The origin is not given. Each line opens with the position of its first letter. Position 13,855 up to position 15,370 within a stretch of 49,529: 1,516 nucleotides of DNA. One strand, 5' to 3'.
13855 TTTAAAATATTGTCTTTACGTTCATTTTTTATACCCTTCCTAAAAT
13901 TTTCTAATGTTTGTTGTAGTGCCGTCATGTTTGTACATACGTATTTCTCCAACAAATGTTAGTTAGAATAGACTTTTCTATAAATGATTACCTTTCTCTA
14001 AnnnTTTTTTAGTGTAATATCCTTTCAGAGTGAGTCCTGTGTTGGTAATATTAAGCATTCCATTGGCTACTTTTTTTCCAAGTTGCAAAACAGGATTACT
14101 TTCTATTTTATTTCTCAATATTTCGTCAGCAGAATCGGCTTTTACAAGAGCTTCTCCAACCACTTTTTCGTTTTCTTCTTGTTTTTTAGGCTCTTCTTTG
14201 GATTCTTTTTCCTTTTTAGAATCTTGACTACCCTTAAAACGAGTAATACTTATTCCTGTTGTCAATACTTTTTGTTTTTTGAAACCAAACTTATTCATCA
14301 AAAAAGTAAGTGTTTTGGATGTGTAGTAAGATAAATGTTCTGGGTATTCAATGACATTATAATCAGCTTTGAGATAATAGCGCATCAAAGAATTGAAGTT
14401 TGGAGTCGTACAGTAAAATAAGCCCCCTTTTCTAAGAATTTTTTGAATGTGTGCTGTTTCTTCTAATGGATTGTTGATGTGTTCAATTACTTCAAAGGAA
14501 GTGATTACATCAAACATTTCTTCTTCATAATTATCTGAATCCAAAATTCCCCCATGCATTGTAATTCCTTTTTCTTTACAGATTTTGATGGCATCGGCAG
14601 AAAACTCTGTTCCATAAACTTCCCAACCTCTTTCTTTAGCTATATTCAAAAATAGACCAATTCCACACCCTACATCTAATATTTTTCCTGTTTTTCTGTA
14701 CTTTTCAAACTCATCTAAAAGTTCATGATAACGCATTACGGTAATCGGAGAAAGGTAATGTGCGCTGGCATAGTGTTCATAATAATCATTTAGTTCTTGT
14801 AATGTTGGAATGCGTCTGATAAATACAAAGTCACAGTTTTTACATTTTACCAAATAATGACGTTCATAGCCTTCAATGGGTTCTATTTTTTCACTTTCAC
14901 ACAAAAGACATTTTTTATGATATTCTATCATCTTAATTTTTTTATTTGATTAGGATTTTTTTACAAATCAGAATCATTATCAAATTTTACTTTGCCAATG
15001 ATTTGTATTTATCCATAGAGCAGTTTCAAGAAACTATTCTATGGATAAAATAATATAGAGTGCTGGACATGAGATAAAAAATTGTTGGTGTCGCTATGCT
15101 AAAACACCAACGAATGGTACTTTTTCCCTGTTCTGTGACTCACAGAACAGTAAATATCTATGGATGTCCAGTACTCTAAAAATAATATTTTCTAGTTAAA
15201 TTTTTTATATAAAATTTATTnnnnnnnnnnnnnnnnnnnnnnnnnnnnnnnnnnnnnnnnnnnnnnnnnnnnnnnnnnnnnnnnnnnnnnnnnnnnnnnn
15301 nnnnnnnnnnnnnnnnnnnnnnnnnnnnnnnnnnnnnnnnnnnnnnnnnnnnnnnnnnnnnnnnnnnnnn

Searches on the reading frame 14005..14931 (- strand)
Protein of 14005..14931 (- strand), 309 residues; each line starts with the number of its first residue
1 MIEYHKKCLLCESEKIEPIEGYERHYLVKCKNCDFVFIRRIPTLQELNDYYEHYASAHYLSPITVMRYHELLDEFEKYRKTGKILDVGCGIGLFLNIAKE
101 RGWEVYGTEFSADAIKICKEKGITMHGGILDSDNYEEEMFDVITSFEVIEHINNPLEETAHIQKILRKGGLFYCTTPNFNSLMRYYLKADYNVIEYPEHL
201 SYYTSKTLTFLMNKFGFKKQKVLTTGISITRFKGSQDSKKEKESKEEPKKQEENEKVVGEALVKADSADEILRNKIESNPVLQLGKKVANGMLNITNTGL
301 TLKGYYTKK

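Call 56: find_homologous_proteins(query=window:14005-14931:-, max_evalue=1e-30)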
Query window:14005-14931:- (309 aa): 2601 proteins with E <= 1e-30 among 3300 candidates; the best 120 are listed.
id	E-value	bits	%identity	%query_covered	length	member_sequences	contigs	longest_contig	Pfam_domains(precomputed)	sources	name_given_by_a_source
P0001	3.9e-205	698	100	100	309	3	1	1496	PF07021.19,PF13847.13,PF13489.13,PF02353.27,PF13649.13,PF08241.19,PF08242.19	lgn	-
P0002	1.7e-184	630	89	100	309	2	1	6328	PF07021.19,PF13847.13,PF13489.13,PF02353.27,PF13649.13,PF08241.19,PF08242.19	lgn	-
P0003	1.1e-115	404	57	100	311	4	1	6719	PF07021.19,PF13847.13,PF13489.13,PF02353.27,PF13649.13,PF08241.19,PF08242.19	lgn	-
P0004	1.7e-115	404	56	100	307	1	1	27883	PF07021.19,PF13847.13,PF13489.13,PF02353.27,PF13649.13,PF08241.19,PF08242.19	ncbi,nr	ncbi:MAG: class I SAM-dependent methyltransferase [Bernardetiaceae bacterium]|nr:class I SAM-depende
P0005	6.5e-113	395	58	100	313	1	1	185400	PF07021.19,PF13847.13,PF13489.13,PF02353.27,PF13649.13,PF08241.19,PF08242.19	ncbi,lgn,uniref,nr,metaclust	ncbi:class I SAM-dependent methyltransferase [Hugenholtzia roseola]|uniref:class I SAM-dependent met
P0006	1.9e-109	384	57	99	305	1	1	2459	PF07021.19,PF13847.13,PF13489.13,PF13649.13,PF08241.19,PF08242.19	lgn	-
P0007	1.8e-106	374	58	100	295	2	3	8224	PF07021.19,PF13847.13,PF13489.13,PF13649.13,PF08241.19,PF08242.19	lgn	-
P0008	6.7e-106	372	57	99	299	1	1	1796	PF07021.19,PF13847.13,PF13489.13,PF02353.27,PF13649.13,PF08241.19,PF08242.19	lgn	-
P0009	7.4e-106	372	57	100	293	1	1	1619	PF07021.19,PF13847.13,PF13489.13,PF13649.13,PF05219.18,PF08241.19,PF08242.19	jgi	jgi:2-polyprenyl-3-methyl-5-hydroxy-6-metoxy-1,4-benzoquinol methylase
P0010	4.6e-105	369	55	99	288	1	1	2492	PF07021.19,PF13847.13,PF13489.13,PF02353.27,PF13649.13,PF08241.19,PF08242.19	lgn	-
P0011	6.2e-105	369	60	99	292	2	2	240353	PF07021.19,PF13847.13,PF13489.13,PF02353.27,PF13649.13,PF08241.19,PF08242.19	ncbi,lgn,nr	ncbi:MAG: class I SAM-dependent methyltransferase [Bacteroidota bacterium]|nr:class I SAM-dependent 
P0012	6.5e-105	369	58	99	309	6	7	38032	PF07021.19,PF13847.13,PF13489.13,PF02353.27,PF13649.13,PF08241.19,PF08242.19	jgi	jgi:2-polyprenyl-3-methyl-5-hydroxy-6-metoxy-1,4-benzoquinol methylase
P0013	1.1e-104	368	57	98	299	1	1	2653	PF07021.19,PF13847.13,PF13489.13,PF02353.27,PF13649.13,PF08241.19,PF08242.19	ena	-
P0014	4.4e-104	366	57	98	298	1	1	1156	PF07021.19,PF13847.13,PF13489.13,PF02353.27,PF13649.13,PF05219.18,PF08241.19,PF08242.19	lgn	-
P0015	6.4e-104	366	55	100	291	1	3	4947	PF07021.19,PF13847.13,PF13489.13,PF02353.27,PF13649.13,PF08241.19,PF08242.19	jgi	jgi:2-polyprenyl-3-methyl-5-hydroxy-6-metoxy-1,4-benzoquinol methylase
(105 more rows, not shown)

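Call 57: find_encoding_contigs(protein=P0002, flank=10000, max_places=3)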
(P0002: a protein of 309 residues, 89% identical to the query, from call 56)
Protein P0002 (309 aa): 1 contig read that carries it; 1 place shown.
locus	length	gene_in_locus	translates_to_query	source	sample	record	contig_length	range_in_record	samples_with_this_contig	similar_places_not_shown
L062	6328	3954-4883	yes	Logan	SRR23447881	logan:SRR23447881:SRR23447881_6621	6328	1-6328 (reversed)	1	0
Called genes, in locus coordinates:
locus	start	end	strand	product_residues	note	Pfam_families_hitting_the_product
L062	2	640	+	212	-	?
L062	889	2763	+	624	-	PF06785:UPF0242 (weak), PF07228:SpoIIE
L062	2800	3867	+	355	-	PF03372:Exo_endo_phos (weak), PF19580:Exo_endo_phos_3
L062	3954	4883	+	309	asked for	PF13489:Methyltransf_23, PF02353:CMAS (weak), PF07021:MetW, PF08241:Methyltransf_11, PF08242:Methyltransf_12, PF13649:Methyltransf_25, PF13847:Methyltransf_31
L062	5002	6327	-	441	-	?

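Call 58: find_encoding_contigs(protein=P0004, flank=10000, max_places=3)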
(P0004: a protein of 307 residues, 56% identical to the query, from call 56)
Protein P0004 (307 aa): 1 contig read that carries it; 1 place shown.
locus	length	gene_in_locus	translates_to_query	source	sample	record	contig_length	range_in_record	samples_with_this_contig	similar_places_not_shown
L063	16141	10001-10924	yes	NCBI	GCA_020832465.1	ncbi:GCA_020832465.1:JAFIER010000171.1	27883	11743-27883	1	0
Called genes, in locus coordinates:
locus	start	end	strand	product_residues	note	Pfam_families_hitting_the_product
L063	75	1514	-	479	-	PF02812:ELFV_dehydrog_N, PF00208:ELFV_dehydrog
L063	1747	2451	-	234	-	PF00005:ABC_tran, PF13304:AAA_21 (faint)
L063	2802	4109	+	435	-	PF01223:Endonuclease_NS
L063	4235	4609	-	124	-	PF04237:YjbR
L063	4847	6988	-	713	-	PF00930:DPPIV_N, PF05448:AXE1 (faint), PF02129:Peptidase_S15, PF20434:BD-FAE (faint), PF01738:DLH (weak), PF12146:Hydrolase_4 (faint), PF00326:Peptidase_S9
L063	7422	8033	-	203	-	PF13500:AAA_26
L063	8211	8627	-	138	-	PF00334:NDK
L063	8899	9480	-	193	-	PF05685:Uma2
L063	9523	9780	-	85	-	-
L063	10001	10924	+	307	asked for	PF02353:CMAS, PF13489:Methyltransf_23, PF07021:MetW, PF08241:Methyltransf_11, PF08242:Methyltransf_12, PF13649:Methyltransf_25, PF13847:Methyltransf_31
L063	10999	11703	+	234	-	PF08889:WbqC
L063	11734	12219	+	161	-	-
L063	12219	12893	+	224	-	PF25087:GMPPB_C (faint), PF25084:LbH_EIF2B (weak), PF00132:Hexapep (weak), PF14602:Hexapep_2 (faint)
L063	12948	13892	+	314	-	PF03706:LPG_synthase_TM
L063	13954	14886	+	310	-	PF00535:Glycos_transf_2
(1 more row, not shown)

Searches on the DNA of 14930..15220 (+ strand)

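Call 9: search_rna_families(source=window, start=14930, end=15220, threshold=evalue, max_evalue=10, show_alignments=3)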
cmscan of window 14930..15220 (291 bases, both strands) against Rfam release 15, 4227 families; matches with E-value up to 10: 15.
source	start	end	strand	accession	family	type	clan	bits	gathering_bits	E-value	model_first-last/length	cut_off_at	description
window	15003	15055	-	RF01021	mir-558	Gene; miRNA;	-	19.4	90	0.1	1-70/70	no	mir-558 microRNA precursor family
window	15035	15115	+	RF01592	plasmodium_snoR17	Gene; snRNA; snoRNA; CD-box;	-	19.4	51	9.6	1-80/80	no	small nucleolar RNA snoR17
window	15002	15065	+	RF04355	Plastid-atpF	Intron;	-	18.7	52.5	5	1-53/53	no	Plastid-atpF group II-D1 intron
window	15005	15053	+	RF04112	MIR5512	Gene; miRNA;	-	18.2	139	0.72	1-132/132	no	MIR5512 microRNA precursor family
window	14946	14982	-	RF01600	snoR25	Gene; snRNA; snoRNA; CD-box;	-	16.4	50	8.8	1-70/70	no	small nucleolar RNA snoR25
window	15000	15061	+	RF03796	mir-5984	Gene; miRNA;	-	15.5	95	2.9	1-74/74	no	mir-5984 microRNA precursor family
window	15008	15049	-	RF03796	mir-5984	Gene; miRNA;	-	15.4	95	3.1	1-74/74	no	mir-5984 microRNA precursor family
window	14977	15055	+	RF00443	SNORA27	Gene; snRNA; snoRNA; HACA-box;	CL00032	15.3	64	2.4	1-127/127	no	Small nucleolar RNA SNORA27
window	14978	15077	-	RF00472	snosnR55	Gene; snRNA; snoRNA; CD-box;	CL00054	14.9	50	3.8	1-92/92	no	Small nucleolar RNA snR55/Z10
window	15003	15054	+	RF03822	mir-3931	Gene; miRNA;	-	14.7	49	2.9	1-77/77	no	mir-3931 microRNA precursor family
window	15000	15055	-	RF04112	MIR5512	Gene; miRNA;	-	14.2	139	7.9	1-132/132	no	MIR5512 microRNA precursor family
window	14997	15070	+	RF03915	MIR5286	Gene; miRNA;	-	13.7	93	4.9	1-78/78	no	MIR5286 microRNA precursor family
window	15007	15053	+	RF04130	MIR7996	Gene; miRNA;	-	13.4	119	6.2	1-190/190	no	MIR7996 microRNA precursor family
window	14996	15062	-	RF03933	MIR6445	Gene; miRNA;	-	13.3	100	8.6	1-117/117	no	MIR6445 microRNA precursor family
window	15063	15135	-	RF03204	mir-4510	Gene; miRNA;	-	12.4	60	8.7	1-72/72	no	mir-4510 microRNA precursor family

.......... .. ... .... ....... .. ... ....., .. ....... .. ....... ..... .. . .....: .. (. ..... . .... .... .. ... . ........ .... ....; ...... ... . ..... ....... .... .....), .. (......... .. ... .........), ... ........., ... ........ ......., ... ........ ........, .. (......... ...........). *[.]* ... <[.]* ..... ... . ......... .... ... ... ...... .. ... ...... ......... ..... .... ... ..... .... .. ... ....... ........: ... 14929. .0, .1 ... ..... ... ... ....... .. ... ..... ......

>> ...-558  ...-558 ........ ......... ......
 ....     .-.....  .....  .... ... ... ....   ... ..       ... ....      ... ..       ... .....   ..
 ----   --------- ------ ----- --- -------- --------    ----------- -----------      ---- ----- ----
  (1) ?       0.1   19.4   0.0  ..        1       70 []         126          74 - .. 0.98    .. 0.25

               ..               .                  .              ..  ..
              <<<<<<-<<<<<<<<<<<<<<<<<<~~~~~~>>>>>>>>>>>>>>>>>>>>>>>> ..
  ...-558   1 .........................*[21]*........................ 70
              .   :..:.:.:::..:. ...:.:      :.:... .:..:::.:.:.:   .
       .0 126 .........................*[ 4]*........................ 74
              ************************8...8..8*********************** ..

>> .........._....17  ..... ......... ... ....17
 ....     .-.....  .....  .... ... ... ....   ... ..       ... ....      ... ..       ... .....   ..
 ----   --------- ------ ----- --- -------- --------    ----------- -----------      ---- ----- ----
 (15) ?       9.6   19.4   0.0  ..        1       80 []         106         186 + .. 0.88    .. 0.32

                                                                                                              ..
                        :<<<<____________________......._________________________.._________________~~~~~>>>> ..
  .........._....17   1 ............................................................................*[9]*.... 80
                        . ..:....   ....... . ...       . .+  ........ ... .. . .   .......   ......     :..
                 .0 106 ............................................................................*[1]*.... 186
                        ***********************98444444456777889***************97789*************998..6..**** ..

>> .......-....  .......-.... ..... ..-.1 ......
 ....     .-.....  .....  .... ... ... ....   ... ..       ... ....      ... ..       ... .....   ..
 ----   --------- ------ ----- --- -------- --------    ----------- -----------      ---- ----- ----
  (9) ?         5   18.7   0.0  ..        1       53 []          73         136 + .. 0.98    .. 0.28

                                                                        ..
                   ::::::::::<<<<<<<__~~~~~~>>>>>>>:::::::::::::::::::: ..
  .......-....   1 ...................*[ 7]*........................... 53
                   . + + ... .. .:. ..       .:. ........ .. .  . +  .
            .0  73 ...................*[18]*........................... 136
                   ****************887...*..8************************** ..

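Call 30: search_dna_similar(query=window:15058-15178:+, collection=plasmids, mode=distant, max_evalue=0.01)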
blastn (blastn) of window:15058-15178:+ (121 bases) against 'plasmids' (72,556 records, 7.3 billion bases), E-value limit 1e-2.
Records with a match: 2; places in all: 5; records where one place covers at least 80% of the query: 0.
Best place of each record, by identity: 90-95% 1; 80-90% 1.
By first word of the organism name: Bernardetia 2.
By predicted mobility (MOB-suite, as given by PLSDB): non-mobilizable 2.
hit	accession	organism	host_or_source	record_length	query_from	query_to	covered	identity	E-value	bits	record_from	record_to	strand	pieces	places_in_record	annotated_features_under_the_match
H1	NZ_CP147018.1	Bernardetia sp. Wsw4-3y2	Red alga,Red algae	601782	25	70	38%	84.0%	5e-5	55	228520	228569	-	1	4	none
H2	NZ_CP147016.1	Bernardetia sp. MNP-M8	grean alga,grean algae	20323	25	57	27%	93.9%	2e-4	52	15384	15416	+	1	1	none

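Call 31: search_dna_similar(query=window:15058-15178:+, collection=phages, mode=distant, max_evalue=0.01)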
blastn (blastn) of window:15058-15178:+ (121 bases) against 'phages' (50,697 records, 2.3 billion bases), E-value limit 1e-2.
No match.

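Call 32: get_annotated_region(hit=H1, flank=3000)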
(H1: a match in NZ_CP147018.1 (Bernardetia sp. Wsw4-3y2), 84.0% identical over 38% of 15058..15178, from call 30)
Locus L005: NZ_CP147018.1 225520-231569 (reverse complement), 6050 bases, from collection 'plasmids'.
description: Bernardetia sp. Wsw4-3y2 plasmid plasmd1, complete sequence
organism: Bernardetia sp. Wsw4-3y2 (NCBI taxid 3127471)
taxonomy: Bacteria; Bacteroidota; Cytophagia; Cytophagales; Bernardetiaceae; Bernardetia; Bernardetia sp. Wsw4-3y2
host: -; source: Red alga,Red algae; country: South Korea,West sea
typing (MOB-suite, as given by PLSDB): non-mobilizable
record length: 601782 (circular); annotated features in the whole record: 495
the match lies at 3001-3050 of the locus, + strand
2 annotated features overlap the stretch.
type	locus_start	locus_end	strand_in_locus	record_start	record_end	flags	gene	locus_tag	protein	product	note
CDS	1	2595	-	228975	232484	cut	-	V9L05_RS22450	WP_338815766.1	GMC oxidoreductase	-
CDS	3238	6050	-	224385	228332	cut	-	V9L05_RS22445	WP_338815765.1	two-component regulator propeller domain-containing protein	-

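Call 36: search_dna_similar(query=L005:2970-3120:+, collection=plasmids, mode=distant, max_evalue=1, max_rows=40)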
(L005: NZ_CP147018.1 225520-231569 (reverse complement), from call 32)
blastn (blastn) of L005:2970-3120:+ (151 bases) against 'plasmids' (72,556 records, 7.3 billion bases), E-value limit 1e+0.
Records with a match: 2; places in all: 11; records where one place covers at least 80% of the query: 2.
Best place of each record, by identity: >=99% 1; 60-80% 1.
By first word of the organism name: Bernardetia 2.
By predicted mobility (MOB-suite, as given by PLSDB): non-mobilizable 2.
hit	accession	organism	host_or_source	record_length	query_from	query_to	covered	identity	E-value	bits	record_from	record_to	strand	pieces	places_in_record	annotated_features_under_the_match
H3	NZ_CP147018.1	Bernardetia sp. Wsw4-3y2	Red alga,Red algae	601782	1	151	100%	100.0%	4e-71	273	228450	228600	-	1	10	none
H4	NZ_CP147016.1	Bernardetia sp. MNP-M8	grean alga,grean algae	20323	2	145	95%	77.6%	2e-23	115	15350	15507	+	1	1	none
